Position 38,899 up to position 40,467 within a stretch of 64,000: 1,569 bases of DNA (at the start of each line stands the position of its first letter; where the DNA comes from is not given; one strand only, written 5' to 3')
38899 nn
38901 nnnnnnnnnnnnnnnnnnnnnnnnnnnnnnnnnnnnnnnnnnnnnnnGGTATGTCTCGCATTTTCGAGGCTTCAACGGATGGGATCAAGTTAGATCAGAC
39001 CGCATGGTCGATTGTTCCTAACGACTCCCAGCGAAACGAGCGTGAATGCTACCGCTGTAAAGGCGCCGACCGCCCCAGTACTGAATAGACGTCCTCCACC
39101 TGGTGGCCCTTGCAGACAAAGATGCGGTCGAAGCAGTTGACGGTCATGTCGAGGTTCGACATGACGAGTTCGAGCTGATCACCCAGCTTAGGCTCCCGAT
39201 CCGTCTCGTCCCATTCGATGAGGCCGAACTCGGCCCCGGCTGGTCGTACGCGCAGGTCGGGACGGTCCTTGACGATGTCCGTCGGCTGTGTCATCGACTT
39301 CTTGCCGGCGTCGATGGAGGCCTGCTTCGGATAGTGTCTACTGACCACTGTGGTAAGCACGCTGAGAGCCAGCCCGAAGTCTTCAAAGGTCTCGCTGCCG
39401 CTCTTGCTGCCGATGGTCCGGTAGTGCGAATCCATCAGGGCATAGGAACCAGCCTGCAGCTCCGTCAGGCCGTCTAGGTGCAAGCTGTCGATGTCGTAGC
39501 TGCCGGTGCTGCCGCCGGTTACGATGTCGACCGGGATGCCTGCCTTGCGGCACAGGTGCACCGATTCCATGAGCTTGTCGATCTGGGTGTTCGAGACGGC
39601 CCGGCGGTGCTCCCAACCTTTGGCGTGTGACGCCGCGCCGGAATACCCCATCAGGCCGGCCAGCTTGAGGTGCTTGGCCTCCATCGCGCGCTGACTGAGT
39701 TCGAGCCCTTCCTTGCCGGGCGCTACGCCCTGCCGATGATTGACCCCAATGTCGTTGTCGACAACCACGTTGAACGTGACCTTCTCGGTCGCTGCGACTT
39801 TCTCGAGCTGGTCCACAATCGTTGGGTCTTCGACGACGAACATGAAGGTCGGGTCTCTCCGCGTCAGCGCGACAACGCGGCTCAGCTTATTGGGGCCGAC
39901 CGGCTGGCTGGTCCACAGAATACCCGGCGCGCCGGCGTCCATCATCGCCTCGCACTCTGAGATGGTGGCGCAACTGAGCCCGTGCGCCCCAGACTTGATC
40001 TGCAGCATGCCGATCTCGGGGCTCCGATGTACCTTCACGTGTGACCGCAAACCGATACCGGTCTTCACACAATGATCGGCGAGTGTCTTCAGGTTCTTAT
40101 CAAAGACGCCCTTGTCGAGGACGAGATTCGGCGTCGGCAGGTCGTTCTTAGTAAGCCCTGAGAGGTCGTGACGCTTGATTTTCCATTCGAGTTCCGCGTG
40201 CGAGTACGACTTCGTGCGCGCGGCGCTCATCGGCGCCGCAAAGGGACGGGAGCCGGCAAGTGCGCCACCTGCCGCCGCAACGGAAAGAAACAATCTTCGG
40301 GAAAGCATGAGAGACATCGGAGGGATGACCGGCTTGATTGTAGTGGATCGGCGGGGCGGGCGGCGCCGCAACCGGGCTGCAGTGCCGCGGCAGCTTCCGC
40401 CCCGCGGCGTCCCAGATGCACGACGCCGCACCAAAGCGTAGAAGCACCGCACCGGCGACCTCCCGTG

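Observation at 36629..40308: Predicted periplasmic PLP/RidA module: Tat-DapA/NAL-like aldolase, secreted triple-RidA protein, Tat-D-serine-dehydratase-like enzyme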

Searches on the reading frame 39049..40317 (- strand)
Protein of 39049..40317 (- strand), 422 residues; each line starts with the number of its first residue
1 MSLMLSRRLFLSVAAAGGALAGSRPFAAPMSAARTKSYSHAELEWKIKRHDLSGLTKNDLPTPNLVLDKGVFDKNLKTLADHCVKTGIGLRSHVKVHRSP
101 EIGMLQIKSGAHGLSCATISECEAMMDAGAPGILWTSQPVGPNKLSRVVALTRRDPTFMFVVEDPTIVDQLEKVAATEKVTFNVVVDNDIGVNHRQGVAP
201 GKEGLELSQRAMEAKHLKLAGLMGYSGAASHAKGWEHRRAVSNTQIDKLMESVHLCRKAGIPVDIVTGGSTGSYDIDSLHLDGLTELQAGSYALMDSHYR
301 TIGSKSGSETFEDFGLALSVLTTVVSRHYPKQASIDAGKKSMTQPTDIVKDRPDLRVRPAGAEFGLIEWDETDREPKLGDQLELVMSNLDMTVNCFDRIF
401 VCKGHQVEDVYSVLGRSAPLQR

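Call 3: search_protein_families(library=pfam, proteins=[window:39049-40308:-], max_evalue=0.01)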
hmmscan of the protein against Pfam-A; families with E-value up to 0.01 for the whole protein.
window:39049-40308:- (419 aa): 2 families
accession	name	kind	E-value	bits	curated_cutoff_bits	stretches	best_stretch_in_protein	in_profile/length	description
PF01168.26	Ala_racemase_N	-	5.9e-16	59.3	24.1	1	68-289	5-214/220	Alanine racemase, N-terminal domain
PF14031.13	D-ser_dehydrat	-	6.5e-13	49.6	22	1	314-398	1-96/97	Putative serine dehydratase domain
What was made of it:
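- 39049..40317 (-): Gene C: Tat-signal fold-type-III PLP enzyme, D-threonine-aldolase/BhcC-like, 422 aa (419 aa if it starts at 40308). It matches PF01168 and PF14031 (call 3).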

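Call 4: search_protein_families(library=ncbifam, proteins=[window:39049-40308:-], max_evalue=0.01)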
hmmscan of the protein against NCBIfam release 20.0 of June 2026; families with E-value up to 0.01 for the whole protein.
window:39049-40308:- (419 aa): 1 family
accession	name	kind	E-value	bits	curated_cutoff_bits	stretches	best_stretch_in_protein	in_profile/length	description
NF045642.2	HdxyAspAldBhcC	equivalog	4.5e-62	210.3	690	1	48-413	18-383/387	3-hydroxy-D-aspartate aldolase BhcC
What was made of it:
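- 39049..40317 (-): The NCBIfam BhcC model scores 210 against a cut-off of 690 (call 4).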

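Call 18: search_solved_structures(query=window:39049-40308:-, max_evalue=0.00001, show_alignments=2)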
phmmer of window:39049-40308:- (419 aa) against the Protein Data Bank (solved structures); distinct sequences matched with E-value up to 0.00001: 10.
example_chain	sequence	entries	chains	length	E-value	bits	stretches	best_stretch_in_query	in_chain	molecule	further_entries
4v15_A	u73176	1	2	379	8.2e-47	163.5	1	57-413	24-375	D-THREONINE ALDOLASE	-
7dib_A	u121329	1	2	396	2.2e-45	158.8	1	51-401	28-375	D-threonine aldolase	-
6qkb_A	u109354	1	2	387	1.5e-44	156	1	49-413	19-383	D-3-hydroxyaspartate aldolase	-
7yqa_A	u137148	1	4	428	6.2e-33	117.8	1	53-399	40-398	D-threonine aldolase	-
3wqg_A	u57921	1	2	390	2.3e-24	89.5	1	56-351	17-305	D-threo-3-hydroxyaspartate dehydratase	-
3wqc_A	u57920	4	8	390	2.3e-24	89.5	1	56-351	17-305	D-threo-3-hydroxyaspartate dehydratase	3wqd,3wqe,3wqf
4pb3_A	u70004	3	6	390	2.3e-24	89.5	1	56-351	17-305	D-threo-3-hydroxyaspartate dehydratase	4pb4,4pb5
3anu_A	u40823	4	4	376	5.3e-22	81.8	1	54-335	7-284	D-serine dehydratase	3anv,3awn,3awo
3llx_A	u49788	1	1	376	3.3e-13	52.8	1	59-330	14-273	Predicted amino acid aldolase or racemase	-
3gwq_A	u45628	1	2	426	1e-08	38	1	42-273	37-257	D-serine deaminase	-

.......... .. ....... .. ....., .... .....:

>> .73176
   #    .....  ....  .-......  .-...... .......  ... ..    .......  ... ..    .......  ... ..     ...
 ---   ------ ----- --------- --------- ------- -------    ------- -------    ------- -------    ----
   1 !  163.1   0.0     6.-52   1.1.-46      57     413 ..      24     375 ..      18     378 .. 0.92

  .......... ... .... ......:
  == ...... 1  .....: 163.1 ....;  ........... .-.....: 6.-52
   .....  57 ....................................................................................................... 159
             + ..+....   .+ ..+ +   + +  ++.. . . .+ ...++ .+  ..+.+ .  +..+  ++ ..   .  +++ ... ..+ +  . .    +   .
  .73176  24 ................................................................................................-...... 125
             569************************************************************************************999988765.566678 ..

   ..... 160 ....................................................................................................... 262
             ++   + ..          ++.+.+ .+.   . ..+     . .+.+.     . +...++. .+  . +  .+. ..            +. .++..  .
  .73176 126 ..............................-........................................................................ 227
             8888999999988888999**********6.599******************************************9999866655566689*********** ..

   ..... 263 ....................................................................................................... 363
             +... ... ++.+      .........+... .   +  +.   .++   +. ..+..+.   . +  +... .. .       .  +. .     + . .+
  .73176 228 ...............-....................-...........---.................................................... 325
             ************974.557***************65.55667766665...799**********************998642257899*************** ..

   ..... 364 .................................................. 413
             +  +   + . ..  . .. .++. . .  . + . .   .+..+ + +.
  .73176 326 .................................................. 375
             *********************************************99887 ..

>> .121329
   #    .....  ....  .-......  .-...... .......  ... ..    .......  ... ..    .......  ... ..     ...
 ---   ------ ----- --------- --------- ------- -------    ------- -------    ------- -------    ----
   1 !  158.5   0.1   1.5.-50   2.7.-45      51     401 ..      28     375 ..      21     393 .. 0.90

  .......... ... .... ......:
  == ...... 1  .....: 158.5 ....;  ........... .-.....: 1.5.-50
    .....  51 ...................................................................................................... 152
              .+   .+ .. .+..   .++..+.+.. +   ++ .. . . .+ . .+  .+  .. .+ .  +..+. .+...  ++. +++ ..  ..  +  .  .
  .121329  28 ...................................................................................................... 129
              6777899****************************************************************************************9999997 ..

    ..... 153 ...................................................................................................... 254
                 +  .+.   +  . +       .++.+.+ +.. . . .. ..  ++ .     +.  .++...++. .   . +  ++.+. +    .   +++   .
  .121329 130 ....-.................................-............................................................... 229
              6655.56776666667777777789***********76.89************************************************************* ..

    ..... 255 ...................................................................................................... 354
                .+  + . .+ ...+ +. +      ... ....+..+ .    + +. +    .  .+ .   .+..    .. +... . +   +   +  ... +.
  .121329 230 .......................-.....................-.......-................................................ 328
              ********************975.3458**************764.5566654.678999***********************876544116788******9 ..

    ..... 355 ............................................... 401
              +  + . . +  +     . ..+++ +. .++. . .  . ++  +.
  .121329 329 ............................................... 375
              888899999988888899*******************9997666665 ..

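Call 25: find_homologous_proteins(query=window:39049-40317:-, max_evalue=1e-20)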
Query window:39049-40317:- (422 aa): 436 proteins with E <= 1e-20 among 8000 candidates; the best 120 are listed.
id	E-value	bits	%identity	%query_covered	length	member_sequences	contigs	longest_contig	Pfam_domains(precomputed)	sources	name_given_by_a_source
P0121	2.8e-281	951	100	100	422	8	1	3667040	PF14031.14,PF01168.27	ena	-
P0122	5.2e-241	818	86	99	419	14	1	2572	PF14031.14,PF01168.27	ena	-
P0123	1.9e-232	790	83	98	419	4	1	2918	PF14031.14,PF01168.27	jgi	-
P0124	8.1e-220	748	80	95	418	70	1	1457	PF14031.14,PF01168.27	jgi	jgi:D-serine deaminase-like pyridoxal phosphate-dependent protein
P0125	1.9e-213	727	77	99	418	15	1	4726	PF14031.14,PF01168.27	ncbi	-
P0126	1.7e-212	724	76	99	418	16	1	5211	PF14031.14,PF01168.27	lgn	-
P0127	6.0e-212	722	76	99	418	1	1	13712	PF14031.14,PF01168.27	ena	-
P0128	1.2e-199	682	73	99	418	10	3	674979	PF14031.14,PF01168.27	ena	-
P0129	3.3e-199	680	72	99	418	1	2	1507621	PF14031.14,PF01168.27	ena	-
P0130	1.6e-195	668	73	95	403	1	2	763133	PF14031.14,PF01168.27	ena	-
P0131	1.4e-193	662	73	95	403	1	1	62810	PF14031.14,PF01168.27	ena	-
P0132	1.6e-191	655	74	93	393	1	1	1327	PF14031.14,PF01168.27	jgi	jgi:D-serine deaminase-like pyridoxal phosphate-dependent protein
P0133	3.0e-191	654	70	97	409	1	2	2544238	PF14031.14,PF01168.27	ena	-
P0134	1.4e-190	652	71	95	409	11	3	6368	PF14031.14,PF01168.27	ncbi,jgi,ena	jgi:D-serine deaminase-like pyridoxal phosphate-dependent protein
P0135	4.8e-190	650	71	95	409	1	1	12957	PF14031.14,PF01168.27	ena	-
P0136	6.1e-190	650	73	93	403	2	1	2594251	PF14031.14,PF01168.27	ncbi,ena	-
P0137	1.2e-185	636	67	99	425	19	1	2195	PF14031.14,PF01168.27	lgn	-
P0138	1.6e-168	579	64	99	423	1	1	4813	PF14031.14,PF01168.27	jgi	jgi:D-serine deaminase-like pyridoxal phosphate-dependent protein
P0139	5.1e-166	571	62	99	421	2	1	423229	PF14031.14,PF01168.27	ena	-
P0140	9.7e-165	567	61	99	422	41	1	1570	PF14031.14,PF01168.27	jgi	jgi:D-serine deaminase-like pyridoxal phosphate-dependent protein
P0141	1.0e-163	563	88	69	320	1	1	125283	PF01168.27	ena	-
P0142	7.7e-162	557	62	99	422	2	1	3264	PF14031.14,PF01168.27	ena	-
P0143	1.4e-158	546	60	99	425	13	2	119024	PF14031.14,PF01168.27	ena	-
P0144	3.1e-152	526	58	100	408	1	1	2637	PF14031.14,PF01168.27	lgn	-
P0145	3.3e-152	525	59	97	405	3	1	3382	PF14031.14,PF01168.27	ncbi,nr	ncbi:MAG: hypothetical protein FJW37_07210, partial [Acidobacteria bacterium]|nr:hypothetical protei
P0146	1.4e-151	523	60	96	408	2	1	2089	PF14031.14,PF01168.27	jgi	jgi:D-serine deaminase-like pyridoxal phosphate-dependent protein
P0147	2.4e-150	519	60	92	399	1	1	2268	PF14031.14,PF01168.27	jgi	jgi:D-serine deaminase-like pyridoxal phosphate-dependent protein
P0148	9.1e-150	517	90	61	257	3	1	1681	PF14031.14,PF01168.27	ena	-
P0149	1.8e-149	516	58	99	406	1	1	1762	PF14031.14,PF01168.27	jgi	jgi:D-serine deaminase-like pyridoxal phosphate-dependent protein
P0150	2.5e-149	516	60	92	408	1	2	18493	PF14031.14,PF01168.27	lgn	-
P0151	1.3e-147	510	57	100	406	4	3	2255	PF14031.14,PF01168.27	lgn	-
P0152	1.9e-147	510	56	100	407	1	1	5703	PF14031.14,PF01168.27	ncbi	-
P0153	1.9e-146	506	59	91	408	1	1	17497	PF14031.14,PF01168.27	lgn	-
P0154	4.5e-145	502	59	91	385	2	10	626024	PF14031.14,PF01168.27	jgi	jgi:D-serine deaminase-like pyridoxal phosphate-dependent protein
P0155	1.1e-142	494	58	92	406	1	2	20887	PF14031.14,PF01168.27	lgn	-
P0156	3.1e-142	493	57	99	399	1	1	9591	PF14031.14,PF01168.27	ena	-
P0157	7.7e-142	491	57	94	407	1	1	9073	PF14031.14,PF01168.27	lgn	-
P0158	1.9e-140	487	54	96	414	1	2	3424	PF14031.14,PF01168.27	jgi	jgi:D-serine deaminase-like pyridoxal phosphate-dependent protein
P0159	6.3e-131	455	58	88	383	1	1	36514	PF14031.14,PF01168.27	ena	-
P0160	2.0e-126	441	49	95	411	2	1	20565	PF14031.14,PF01168.27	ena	-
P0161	5.1e-125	436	49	99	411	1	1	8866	PF14031.14,PF01168.27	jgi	jgi:D-serine deaminase-like pyridoxal phosphate-dependent protein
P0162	1.4e-123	431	49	99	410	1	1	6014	PF14031.14,PF01168.27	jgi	jgi:D-serine deaminase-like pyridoxal phosphate-dependent protein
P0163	2.3e-123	430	51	92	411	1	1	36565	PF14031.14,PF01168.27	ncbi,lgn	-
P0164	7.1e-123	429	50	99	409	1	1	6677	PF14031.14,PF01168.27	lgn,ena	-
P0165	1.6e-122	428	50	99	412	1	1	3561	PF14031.14,PF01168.27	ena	-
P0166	2.3e-122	427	50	99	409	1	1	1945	PF14031.14,PF01168.27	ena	-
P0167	4.0e-122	426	49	92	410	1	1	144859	PF14031.14,PF01168.27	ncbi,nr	ncbi:MAG: alanine racemase [Bryobacteraceae bacterium]|nr:alanine racemase [Bryobacteraceae bacteriu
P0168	5.6e-122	426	50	99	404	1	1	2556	PF14031.14,PF01168.27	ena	-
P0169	7.1e-122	426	48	99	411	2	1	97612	PF14031.14,PF01168.27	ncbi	ncbi:MAG: alanine racemase [Bryobacteraceae bacterium]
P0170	1.1e-121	425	48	99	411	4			PF14031.14,PF01168.27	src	-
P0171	1.8e-121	424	49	99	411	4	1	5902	PF14031.14,PF01168.27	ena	-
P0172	2.5e-121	424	49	99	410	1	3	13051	PF14031.14,PF01168.27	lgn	-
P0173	3.1e-121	423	49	99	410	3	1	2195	PF14031.14,PF01168.27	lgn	-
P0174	5.2e-121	423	48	91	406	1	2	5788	PF14031.14,PF01168.27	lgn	-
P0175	7.4e-121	422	49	99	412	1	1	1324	PF14031.14,PF01168.27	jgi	-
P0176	8.8e-121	422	49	99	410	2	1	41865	PF14031.14,PF01168.27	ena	-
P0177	1.3e-120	421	50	93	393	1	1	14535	PF14031.14,PF01168.27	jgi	jgi:D-serine deaminase-like pyridoxal phosphate-dependent protein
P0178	1.3e-120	421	48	99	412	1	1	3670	PF14031.14,PF01168.27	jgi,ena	-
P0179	1.4e-120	421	48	99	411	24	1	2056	PF14031.14,PF01168.27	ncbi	-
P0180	2.8e-120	420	48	100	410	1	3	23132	PF14031.14,PF01168.27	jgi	jgi:D-serine deaminase-like pyridoxal phosphate-dependent protein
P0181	4.2e-120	420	49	99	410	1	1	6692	PF14031.14,PF01168.27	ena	-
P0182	5.4e-120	419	49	99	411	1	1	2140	PF14031.14,PF01168.27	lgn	-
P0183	1.1e-119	418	49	99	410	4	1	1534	PF14031.14,PF01168.27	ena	-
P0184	1.7e-119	418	48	99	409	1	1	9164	PF14031.14,PF01168.27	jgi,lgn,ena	-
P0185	1.9e-119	418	51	89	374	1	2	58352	PF14031.14,PF01168.27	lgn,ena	-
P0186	3.7e-119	417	49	92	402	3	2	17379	PF14031.14,PF01168.27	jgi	jgi:D-serine deaminase-like pyridoxal phosphate-dependent protein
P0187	4.9e-119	416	47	99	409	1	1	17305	PF14031.14,PF01168.27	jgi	jgi:D-serine deaminase-like pyridoxal phosphate-dependent protein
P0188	8.0e-119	416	49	99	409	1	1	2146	PF14031.14,PF01168.27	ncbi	-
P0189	1.3e-118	415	50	99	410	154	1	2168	PF14031.14,PF01168.27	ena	-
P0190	1.5e-118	415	49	99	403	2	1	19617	PF14031.14,PF01168.27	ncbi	-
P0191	1.6e-118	415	48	99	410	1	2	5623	PF14031.14,PF01168.27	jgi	jgi:D-serine deaminase-like pyridoxal phosphate-dependent protein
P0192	3.4e-118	413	48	99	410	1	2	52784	PF14031.14,PF01168.27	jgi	jgi:D-serine deaminase-like pyridoxal phosphate-dependent protein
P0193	3.6e-118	413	48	99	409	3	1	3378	PF14031.14,PF01168.27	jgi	-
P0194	4.2e-118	413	48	99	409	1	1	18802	PF14031.14,PF01168.27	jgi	jgi:D-serine deaminase-like pyridoxal phosphate-dependent protein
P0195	4.5e-118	413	48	99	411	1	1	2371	PF14031.14,PF01168.27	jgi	jgi:3-hydroxy-D-aspartate aldolase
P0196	4.7e-118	413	49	91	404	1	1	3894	PF14031.14,PF01168.27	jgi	jgi:D-serine deaminase-like pyridoxal phosphate-dependent protein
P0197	7.6e-118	412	47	99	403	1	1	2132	PF14031.14,PF01168.27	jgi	jgi:D-serine deaminase-like pyridoxal phosphate-dependent protein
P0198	1.0e-117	412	47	99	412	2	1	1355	PF14031.14,PF01168.27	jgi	-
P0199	1.1e-117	412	48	99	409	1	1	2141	PF14031.14,PF01168.27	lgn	-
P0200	1.1e-117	412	48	99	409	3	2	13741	PF14031.14,PF01168.27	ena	-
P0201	3.1e-117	410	49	99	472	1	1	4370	PF14031.14,PF01168.27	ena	-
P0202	4.4e-117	410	47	100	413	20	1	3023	PF14031.14,PF01168.27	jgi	jgi:D-serine deaminase-like pyridoxal phosphate-dependent protein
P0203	5.1e-117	410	47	99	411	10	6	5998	PF14031.14,PF01168.27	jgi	jgi:D-serine deaminase-like pyridoxal phosphate-dependent protein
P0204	7.5e-117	409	49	98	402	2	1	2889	PF14031.14,PF01168.27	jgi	jgi:D-serine deaminase-like pyridoxal phosphate-dependent protein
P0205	9.0e-117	409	47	99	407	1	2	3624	PF14031.14,PF01168.27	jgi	jgi:D-serine deaminase-like pyridoxal phosphate-dependent protein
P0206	9.8e-117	409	47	99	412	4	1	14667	PF14031.14,PF01168.27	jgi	jgi:D-serine deaminase-like pyridoxal phosphate-dependent protein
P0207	1.0e-116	409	48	99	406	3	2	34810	PF14031.14,PF01168.27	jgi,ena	jgi:D-serine deaminase-like pyridoxal phosphate-dependent protein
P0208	1.3e-116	408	48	99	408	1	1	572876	PF14031.14,PF01168.27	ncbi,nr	ncbi:MAG: alanine racemase [Bryobacterales bacterium]|nr:alanine racemase [Bryobacterales bacterium]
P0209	1.5e-116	408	49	90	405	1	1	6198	PF14031.14,PF01168.27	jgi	jgi:D-serine deaminase-like pyridoxal phosphate-dependent protein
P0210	1.8e-116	408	48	92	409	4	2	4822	PF14031.14,PF01168.27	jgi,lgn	jgi:D-serine deaminase-like pyridoxal phosphate-dependent protein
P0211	1.9e-116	408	49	92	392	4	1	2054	PF14031.14,PF01168.27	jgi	jgi:D-serine deaminase-like pyridoxal phosphate-dependent protein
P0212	3.5e-116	407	48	91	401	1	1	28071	PF14031.14,PF01168.27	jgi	jgi:D-serine deaminase-like pyridoxal phosphate-dependent protein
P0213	3.6e-116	407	47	99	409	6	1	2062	PF14031.14,PF01168.27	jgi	jgi:D-serine deaminase-like pyridoxal phosphate-dependent protein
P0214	5.3e-116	406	48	99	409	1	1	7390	PF14031.14,PF01168.27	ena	-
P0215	5.4e-116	406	48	99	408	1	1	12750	PF14031.14,PF01168.27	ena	-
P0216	5.9e-116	406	47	99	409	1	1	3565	PF14031.14,PF01168.27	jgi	jgi:D-serine deaminase-like pyridoxal phosphate-dependent protein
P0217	1.3e-115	405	47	99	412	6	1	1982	PF14031.14,PF01168.27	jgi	jgi:D-serine deaminase-like pyridoxal phosphate-dependent protein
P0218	1.4e-115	405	46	99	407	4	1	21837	PF14031.14,PF01168.27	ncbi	-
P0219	1.4e-115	405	48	99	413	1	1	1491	PF14031.14,PF01168.27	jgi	jgi:D-serine deaminase-like pyridoxal phosphate-dependent protein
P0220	1.5e-115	405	47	99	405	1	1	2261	PF14031.14,PF01168.27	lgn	-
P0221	1.7e-115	405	47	99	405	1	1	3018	PF14031.14,PF01168.27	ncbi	-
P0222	5.6e-115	403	46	99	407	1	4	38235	PF14031.14,PF01168.27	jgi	jgi:D-serine deaminase-like pyridoxal phosphate-dependent protein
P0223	9.8e-115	402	48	99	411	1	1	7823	PF14031.14,PF01168.27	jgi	jgi:D-serine deaminase-like pyridoxal phosphate-dependent protein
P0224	1.0e-114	402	47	99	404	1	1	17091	PF14031.14,PF01168.27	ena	-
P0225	1.8e-114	401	48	99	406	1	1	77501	PF14031.14,PF01168.27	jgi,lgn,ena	-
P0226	2.0e-114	401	47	99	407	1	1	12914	PF14031.14,PF01168.27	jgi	jgi:D-serine deaminase-like pyridoxal phosphate-dependent protein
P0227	1.9e-113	398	46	99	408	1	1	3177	PF14031.14,PF01168.27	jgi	-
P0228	2.9e-113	397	47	92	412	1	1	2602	PF14031.14,PF01168.27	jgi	jgi:D-serine deaminase-like pyridoxal phosphate-dependent protein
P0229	3.1e-113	397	46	100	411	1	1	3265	PF14031.14,PF01168.27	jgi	jgi:D-serine deaminase-like pyridoxal phosphate-dependent protein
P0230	3.8e-113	397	47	99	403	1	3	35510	PF14031.14,PF01168.27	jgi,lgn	jgi:D-serine deaminase-like pyridoxal phosphate-dependent protein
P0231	1.1e-112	395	53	85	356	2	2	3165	PF14031.14,PF01168.27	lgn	-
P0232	2.0e-112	394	47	91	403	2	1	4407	PF14031.14,PF01168.27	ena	-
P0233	2.1e-112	394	47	99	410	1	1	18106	PF14031.14,PF01168.27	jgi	jgi:D-serine deaminase-like pyridoxal phosphate-dependent protein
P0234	2.2e-112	394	47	91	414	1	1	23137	PF14031.14,PF01168.27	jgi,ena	-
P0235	2.3e-112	394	46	94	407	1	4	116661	PF14031.14,PF01168.27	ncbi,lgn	-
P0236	6.1e-112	393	47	99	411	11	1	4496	PF14031.14,PF01168.27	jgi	jgi:D-serine deaminase-like pyridoxal phosphate-dependent protein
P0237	6.2e-112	393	46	99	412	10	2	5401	PF14031.14,PF01168.27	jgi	jgi:D-serine deaminase-like pyridoxal phosphate-dependent protein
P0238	1.4e-111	392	49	85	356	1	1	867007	PF14031.14,PF01168.27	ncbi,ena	-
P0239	1.9e-111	391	74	56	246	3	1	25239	PF14031.14,PF01168.27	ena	-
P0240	8.4e-111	389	45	99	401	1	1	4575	PF14031.14,PF01168.27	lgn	-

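Call 27: find_encoding_contigs(protein=P0141, flank=8000, max_places=2)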
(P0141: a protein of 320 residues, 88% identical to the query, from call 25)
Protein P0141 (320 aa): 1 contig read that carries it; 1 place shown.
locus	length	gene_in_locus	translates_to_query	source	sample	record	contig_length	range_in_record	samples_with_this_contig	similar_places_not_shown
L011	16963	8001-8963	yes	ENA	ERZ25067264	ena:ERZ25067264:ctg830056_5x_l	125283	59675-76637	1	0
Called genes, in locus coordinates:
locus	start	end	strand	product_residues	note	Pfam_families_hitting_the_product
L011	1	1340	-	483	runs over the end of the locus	PF00171:Aldedh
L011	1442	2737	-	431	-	PF01663:Phosphodiest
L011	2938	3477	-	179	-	PF11138:DUF2911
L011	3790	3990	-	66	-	PF13360:PQQ_2 (faint)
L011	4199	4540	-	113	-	-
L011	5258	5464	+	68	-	-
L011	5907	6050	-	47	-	-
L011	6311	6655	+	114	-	-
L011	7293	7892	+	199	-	-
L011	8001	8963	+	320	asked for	PF01168:Ala_racemase_N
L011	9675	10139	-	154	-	PF01609:DDE_Tnp_1, PF13701:DDE_Tnp_1_4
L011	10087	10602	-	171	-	PF13701:DDE_Tnp_1_4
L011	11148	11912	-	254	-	PF00515:TPR_1 (faint), PF07719:TPR_2 (faint), PF13428:TPR_14 (faint), PF13432:TPR_16 (faint)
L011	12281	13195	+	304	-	-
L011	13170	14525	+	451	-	PF02746:MR_MLE_N (weak), PF13378:MR_MLE_C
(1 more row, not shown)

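Call 28: find_encoding_contigs(protein=P0129, flank=8000, max_places=2)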
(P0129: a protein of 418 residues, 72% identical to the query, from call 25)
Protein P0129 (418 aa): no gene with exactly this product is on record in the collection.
